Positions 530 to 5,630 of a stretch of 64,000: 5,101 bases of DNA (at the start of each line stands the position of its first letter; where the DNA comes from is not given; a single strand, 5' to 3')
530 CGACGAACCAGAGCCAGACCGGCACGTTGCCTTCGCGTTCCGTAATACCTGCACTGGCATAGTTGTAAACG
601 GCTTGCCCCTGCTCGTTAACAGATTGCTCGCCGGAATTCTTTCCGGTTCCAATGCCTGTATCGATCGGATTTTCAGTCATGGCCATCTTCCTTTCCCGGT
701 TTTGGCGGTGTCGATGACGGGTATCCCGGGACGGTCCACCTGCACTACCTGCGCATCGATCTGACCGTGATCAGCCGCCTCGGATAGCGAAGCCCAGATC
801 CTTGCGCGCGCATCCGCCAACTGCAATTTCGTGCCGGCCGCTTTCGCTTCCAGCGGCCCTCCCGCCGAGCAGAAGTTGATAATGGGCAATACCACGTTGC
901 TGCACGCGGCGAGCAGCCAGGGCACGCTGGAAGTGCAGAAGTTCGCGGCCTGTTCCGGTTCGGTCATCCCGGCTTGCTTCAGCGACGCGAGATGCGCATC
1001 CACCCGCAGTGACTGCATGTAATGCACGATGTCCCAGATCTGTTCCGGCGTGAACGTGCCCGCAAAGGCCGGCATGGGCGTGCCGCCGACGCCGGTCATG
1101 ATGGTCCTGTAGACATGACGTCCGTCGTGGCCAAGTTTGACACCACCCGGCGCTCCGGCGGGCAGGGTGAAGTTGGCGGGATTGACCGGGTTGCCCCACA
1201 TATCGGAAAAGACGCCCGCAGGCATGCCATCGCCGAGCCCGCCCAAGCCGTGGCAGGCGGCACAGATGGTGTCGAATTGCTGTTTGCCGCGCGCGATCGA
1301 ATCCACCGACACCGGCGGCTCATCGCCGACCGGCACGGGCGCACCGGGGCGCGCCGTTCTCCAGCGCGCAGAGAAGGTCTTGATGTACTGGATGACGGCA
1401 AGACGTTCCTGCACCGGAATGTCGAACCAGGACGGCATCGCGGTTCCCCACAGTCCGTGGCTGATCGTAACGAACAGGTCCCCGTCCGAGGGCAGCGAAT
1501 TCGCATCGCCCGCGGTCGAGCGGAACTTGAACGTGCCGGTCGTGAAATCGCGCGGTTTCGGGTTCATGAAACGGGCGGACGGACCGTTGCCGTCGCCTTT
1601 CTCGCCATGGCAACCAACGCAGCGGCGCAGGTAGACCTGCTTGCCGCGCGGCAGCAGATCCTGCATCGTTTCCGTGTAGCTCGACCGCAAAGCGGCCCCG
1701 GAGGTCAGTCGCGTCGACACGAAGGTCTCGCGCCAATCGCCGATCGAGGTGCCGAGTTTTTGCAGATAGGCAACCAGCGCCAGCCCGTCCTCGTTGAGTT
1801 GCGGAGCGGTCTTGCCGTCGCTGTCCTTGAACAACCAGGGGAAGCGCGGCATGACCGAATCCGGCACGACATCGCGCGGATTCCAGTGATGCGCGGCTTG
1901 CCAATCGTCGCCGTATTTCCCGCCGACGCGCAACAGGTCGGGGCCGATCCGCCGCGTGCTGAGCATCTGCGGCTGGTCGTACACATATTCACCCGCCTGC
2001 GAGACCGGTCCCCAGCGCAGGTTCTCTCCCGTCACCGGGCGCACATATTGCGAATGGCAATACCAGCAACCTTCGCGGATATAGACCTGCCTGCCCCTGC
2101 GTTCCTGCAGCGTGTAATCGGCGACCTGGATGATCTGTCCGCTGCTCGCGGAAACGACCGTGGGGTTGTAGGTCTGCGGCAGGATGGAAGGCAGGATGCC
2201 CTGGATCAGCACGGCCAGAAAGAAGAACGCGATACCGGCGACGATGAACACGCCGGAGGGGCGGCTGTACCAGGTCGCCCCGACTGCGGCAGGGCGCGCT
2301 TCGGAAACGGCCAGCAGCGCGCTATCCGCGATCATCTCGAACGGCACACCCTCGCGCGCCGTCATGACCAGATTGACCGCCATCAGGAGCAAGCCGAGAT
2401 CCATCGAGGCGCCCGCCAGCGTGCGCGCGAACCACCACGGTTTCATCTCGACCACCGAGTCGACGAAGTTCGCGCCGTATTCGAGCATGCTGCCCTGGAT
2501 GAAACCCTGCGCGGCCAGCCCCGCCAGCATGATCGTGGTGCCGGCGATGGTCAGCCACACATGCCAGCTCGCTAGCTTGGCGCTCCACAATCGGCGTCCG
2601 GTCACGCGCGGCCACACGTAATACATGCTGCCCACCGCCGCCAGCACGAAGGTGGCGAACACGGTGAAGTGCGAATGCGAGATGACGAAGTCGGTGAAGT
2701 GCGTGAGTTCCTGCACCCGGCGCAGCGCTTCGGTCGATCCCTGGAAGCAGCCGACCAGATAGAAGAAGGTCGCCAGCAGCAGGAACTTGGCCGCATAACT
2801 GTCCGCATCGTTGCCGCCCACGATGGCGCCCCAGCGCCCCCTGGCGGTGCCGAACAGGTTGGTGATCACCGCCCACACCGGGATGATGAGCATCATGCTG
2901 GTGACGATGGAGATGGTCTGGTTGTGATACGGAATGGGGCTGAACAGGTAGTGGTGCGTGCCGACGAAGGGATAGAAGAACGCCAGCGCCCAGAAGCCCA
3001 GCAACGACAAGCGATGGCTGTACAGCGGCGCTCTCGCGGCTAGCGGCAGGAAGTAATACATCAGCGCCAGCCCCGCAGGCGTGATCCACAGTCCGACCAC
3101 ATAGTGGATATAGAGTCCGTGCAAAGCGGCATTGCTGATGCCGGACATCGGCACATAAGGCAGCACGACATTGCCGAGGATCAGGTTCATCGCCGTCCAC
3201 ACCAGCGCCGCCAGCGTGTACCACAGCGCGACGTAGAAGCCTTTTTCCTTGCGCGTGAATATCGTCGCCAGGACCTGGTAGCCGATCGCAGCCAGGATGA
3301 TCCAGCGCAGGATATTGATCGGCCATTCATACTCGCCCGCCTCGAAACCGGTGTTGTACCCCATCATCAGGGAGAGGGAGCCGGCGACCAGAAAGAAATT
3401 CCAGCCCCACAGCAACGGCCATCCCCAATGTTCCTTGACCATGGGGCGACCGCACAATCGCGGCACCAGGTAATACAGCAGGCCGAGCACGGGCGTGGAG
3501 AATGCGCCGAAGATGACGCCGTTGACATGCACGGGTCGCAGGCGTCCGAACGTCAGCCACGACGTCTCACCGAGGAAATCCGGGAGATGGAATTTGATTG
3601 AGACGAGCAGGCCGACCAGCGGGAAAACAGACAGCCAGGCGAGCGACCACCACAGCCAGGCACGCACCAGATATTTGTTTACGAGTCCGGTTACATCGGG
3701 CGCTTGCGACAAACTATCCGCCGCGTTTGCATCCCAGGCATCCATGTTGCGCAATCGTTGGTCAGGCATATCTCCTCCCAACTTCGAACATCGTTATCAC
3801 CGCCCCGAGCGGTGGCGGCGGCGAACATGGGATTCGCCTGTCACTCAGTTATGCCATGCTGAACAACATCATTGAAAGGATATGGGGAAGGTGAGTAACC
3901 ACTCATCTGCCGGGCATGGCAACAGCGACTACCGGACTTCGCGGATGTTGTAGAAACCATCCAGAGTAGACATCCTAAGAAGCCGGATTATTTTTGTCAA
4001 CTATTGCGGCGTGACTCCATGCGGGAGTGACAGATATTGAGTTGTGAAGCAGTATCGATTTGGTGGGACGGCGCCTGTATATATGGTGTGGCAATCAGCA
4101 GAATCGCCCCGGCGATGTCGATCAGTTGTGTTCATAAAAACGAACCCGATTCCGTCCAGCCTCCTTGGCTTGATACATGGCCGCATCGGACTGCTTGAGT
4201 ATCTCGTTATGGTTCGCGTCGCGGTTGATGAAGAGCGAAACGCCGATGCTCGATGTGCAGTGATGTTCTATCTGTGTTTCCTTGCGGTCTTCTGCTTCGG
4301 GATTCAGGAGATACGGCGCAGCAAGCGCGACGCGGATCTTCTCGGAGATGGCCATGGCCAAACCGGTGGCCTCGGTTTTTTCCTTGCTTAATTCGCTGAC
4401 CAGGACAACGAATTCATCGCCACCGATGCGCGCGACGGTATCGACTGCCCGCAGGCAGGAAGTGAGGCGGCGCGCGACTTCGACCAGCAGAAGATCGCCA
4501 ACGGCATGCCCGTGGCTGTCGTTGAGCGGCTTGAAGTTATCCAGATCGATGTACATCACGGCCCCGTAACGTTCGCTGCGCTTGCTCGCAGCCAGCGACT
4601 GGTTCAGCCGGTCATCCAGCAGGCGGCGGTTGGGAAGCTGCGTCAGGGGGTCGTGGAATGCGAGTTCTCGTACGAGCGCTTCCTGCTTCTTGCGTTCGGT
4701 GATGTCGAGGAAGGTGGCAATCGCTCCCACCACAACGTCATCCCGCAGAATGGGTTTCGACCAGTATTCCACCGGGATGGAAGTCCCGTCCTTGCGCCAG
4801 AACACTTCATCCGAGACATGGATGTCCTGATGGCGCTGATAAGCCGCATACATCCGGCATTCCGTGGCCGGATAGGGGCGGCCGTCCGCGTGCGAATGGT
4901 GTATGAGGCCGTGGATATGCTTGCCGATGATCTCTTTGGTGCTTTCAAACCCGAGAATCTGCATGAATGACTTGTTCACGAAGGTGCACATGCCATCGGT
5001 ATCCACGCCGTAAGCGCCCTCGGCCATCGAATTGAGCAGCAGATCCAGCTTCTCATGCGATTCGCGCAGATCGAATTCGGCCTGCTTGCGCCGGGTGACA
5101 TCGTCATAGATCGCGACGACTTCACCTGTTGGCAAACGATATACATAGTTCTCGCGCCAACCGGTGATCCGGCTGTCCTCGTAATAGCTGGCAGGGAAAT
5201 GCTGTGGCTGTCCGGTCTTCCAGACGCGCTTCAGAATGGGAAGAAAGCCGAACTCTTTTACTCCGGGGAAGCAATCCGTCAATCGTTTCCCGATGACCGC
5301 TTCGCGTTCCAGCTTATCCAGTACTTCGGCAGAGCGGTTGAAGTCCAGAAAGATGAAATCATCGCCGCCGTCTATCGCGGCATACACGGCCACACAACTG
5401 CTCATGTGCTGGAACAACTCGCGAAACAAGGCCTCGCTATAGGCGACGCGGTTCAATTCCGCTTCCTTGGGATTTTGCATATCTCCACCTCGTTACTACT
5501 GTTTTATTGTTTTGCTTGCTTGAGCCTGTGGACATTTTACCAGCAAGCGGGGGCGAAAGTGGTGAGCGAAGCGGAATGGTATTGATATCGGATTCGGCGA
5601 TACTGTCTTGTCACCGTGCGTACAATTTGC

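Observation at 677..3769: cbb3 oxidase as one polypeptide: CcoN-CcoO-dihaem cytochrome c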

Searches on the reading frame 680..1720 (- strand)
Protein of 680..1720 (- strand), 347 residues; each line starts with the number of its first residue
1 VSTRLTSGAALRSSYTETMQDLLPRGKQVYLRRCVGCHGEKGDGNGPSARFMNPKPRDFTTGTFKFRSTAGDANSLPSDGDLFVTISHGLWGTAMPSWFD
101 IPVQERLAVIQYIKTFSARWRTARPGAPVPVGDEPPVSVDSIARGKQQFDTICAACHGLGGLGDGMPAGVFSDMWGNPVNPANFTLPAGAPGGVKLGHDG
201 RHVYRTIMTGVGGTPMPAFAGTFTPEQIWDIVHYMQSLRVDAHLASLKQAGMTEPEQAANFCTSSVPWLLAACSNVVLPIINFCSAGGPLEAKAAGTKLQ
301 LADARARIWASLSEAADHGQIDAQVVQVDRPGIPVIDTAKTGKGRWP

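Call 73: search_protein_families(library=ncbifam, proteins=[window:680-1720:-], max_evalue=0.001)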
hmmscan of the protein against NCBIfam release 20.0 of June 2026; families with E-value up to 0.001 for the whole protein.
window:680-1720:- (347 aa): 8 families
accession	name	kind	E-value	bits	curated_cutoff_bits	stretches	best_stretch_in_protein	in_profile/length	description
NF011054.0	PRK14486.1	equivalog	1.2e-16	61.1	447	2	137-240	208-292/294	putative bifunctional cbb3-type cytochrome c oxidase subunit II/cytochrome c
NF033864.1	cytochrome579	equivalog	4e-15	56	280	2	11-74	38-102/179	cytochrome 579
NF050122.1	bc1_QcrC_actin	exception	4e-11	42.7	200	0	17-48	35-68/253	cytochrome bc1 complex diheme cytochrome c subunit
TIGR00782.1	ccoP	equivalog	1.3e-09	37.8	179.95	1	132-239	97-193/285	cytochrome-c oxidase, cbb3-type subunit III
TIGR03872.1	cytochrome_MoxG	equivalog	2.6e-07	30.8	147.8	0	18-46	39-68/133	cytochrome c(L), periplasmic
TIGR04494.1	c550_PedF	equivalog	2.6e-07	30.6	122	0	140-166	49-75/133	cytochrome c-550 PedF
TIGR02603.1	CxxCH_TIGR02603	domain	6.2e-06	26.3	68.15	0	142-163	3-24/134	putative heme-binding domain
NF045930.1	Cytc6PetJCyano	equivalog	1.3e-05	25.1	135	0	139-160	25-46/110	cytochrome c6 PetJ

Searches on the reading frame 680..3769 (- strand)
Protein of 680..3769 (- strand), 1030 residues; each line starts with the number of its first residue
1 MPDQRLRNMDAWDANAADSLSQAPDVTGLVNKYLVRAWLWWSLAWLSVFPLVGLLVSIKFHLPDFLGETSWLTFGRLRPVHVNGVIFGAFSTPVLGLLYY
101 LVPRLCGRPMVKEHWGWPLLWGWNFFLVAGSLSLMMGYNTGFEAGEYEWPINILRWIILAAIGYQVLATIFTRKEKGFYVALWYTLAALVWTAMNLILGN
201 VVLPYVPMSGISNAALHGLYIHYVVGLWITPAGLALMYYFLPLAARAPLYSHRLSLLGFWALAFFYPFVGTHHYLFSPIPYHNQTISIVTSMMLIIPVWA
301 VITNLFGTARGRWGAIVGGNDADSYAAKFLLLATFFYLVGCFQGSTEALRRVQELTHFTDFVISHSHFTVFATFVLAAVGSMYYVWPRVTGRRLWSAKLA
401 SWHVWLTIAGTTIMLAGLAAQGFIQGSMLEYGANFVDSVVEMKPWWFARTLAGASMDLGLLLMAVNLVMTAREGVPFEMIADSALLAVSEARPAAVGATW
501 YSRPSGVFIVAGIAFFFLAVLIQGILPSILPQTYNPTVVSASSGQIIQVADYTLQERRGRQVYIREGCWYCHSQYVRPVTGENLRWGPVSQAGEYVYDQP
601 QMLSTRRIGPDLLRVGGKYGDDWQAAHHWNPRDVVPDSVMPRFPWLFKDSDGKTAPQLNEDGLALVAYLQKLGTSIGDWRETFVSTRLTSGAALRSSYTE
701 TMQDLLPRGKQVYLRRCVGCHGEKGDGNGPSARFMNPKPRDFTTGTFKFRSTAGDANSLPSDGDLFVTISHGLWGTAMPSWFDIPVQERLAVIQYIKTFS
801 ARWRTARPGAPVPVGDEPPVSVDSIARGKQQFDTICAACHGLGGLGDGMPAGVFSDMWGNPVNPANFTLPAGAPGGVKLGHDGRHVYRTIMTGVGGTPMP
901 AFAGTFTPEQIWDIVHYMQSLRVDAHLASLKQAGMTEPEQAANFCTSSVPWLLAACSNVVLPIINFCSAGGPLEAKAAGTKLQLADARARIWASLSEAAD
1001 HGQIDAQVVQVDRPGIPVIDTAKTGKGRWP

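Call 6: search_protein_families(library=pfam, proteins=[window:680-3769:-], max_evalue=0.01)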
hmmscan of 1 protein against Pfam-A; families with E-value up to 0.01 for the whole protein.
window:680-3769:- (1030 aa): 5 families
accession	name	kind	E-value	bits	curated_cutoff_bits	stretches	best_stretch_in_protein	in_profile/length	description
PF00115.25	COX1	-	5.5e-72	243.4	34.8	1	35-453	3-434/436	Cytochrome C and Quinol oxidase polypeptide I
PF02433.20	FixO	-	8.5e-45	153.3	29.6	1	515-650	14-144/219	Cytochrome C oxidase, mono-heme subunit/FixO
PF00034.26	Cytochrom_C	-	1.8e-23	84.1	21.3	2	825-921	1-89/90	Cytochrome c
PF13442.11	Cytochrome_CBB3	-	1.7e-21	76.8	27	2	825-918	3-68/68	Cytochrome C oxidase, cbb3-type, subunit III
PF02167.20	Cytochrom_C1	-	0.00068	19.8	22.8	0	823-843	13-33/219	Cytochrome C1 family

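Call 7: search_protein_families(library=ncbifam, proteins=[window:680-3769:-], max_evalue=0.01)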
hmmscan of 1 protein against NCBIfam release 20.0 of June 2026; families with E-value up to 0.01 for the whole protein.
window:680-3769:- (1030 aa): 17 families
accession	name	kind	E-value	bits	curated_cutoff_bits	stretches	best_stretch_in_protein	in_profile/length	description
NF011053.0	PRK14485.1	subfamily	2e-127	426.3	1080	1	32-650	12-633/716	putative bifunctional cbb3-type cytochrome c oxidase subunit I/II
TIGR00780.1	ccoN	equivalog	1.8e-72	244.8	583.15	1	34-475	7-462/474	cytochrome-c oxidase, cbb3-type subunit I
NF011054.0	PRK14486.1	equivalog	1.3e-55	188.9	447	3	525-648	20-143/294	putative bifunctional cbb3-type cytochrome c oxidase subunit II/cytochrome c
NF011055.0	PRK14487.1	subfamily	3.3e-44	150.9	218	1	515-649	20-149/212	cbb3-type cytochrome c oxidase subunit II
TIGR00781.1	ccoO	equivalog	1.5e-40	139.3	200.65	1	514-649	13-143/232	cytochrome-c oxidase, cbb3-type subunit II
NF033864.1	cytochrome579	equivalog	1.2e-13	51.2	280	2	692-757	36-102/179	cytochrome 579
TIGR02891.1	CtaD_CoxA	equivalog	5.9e-13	48.3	670.75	1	219-474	231-472/504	cytochrome c oxidase subunit I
NF050122.1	bc1_QcrC_actin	exception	5.3e-10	39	200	0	700-731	35-68/253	cytochrome bc1 complex diheme cytochrome c subunit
TIGR00782.1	ccoP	equivalog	8.9e-09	35.1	179.95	1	816-922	98-193/285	cytochrome-c oxidase, cbb3-type subunit III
NF050116.1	cyt_aa3_Actin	exception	1.1e-06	27.8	880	1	237-412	249-414/522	aa3-type cytochrome oxidase subunit I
TIGR04485.1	thiosulf_SoxX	equivalog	2.8e-06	27.9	61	1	607-671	20-77/78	sulfur oxidation c-type cytochrome SoxX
TIGR03872.1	cytochrome_MoxG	equivalog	5.3e-06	26.6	147.8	0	701-729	39-68/133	cytochrome c(L), periplasmic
TIGR02603.1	CxxCH_TIGR02603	domain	4.1e-05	23.6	68.15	0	825-846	3-24/134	putative heme-binding domain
TIGR04494.1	c550_PedF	equivalog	4.2e-05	23.5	122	1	823-923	49-132/133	cytochrome c-550 PedF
NF045930.1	Cytc6PetJCyano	equivalog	0.00028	20.8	135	0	822-843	25-46/110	cytochrome c6 PetJ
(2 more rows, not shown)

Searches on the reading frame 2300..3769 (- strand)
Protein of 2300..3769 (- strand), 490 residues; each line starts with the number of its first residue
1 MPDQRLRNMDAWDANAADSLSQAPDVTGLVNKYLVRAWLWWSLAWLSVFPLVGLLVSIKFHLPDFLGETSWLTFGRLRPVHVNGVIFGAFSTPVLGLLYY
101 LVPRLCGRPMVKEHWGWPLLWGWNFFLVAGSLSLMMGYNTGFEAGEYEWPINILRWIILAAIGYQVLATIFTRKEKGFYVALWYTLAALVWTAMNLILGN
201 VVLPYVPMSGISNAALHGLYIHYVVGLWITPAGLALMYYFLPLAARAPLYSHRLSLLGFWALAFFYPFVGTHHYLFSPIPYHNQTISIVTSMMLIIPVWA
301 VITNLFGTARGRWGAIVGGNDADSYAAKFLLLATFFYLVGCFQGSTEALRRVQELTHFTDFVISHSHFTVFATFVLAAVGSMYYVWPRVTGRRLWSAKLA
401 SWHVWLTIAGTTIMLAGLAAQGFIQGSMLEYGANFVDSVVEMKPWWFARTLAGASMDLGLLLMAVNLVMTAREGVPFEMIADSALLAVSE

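Call 35: search_protein_representatives(protein=window:2300-3769:-)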
Query: 490 residues. Proteins with E-value up to 0.001 (for the whole library): 2660; up to 1e-10: 1219; up to 1e-30: 230. The best 150 are listed.
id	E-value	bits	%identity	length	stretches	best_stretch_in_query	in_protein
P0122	1.1e-209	714.1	67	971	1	16-477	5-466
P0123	6.8e-149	513.5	53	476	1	22-471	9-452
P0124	1.1e-125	436.9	68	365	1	29-307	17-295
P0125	5.0e-121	421.6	47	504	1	19-482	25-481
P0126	1.4e-115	403.6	54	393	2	28-315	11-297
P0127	1.1e-105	371.0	52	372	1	27-391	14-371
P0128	1.8e-104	367.0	69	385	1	102-334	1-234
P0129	1.4e-97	344.2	64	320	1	169-422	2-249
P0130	2.1e-90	320.6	40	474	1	35-474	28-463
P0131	2.9e-89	316.8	39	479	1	36-472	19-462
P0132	9.0e-88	311.8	75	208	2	178-304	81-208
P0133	2.7e-87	310.3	52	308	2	231-408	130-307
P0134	3.4e-86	306.7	58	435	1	59-315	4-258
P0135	3.4e-84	300.1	65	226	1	25-235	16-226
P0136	1.4e-81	291.5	40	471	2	133-473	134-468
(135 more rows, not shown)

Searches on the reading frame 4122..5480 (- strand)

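Call 11: search_protein_families(library=pfam, proteins=[window:4122-5480:-], max_evalue=0.001)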
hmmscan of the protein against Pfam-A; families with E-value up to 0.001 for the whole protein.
window:4122-5480:- (452 aa): 6 families
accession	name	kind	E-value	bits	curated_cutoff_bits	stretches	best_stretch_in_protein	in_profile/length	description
PF00990.26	GGDEF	-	5.9e-44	150.1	23.8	1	274-445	1-161/161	Diguanylate cyclase, GGDEF domain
PF13426.13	PAS_9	-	4.5e-15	56.2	27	1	159-262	7-103/103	PAS domain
PF00989.32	PAS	-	1.8e-14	54.1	22.6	1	144-260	2-113/113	PAS fold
PF08448.16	PAS_4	-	7.2e-13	49.2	23.1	1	39-132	12-109/110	PAS fold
PF12860.13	PAS_7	-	4e-08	33.8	27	1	149-267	1-114/115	PAS fold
PF13188.13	PAS_8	-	1.5e-05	25.2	21.8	0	144-189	2-47/65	PAS domain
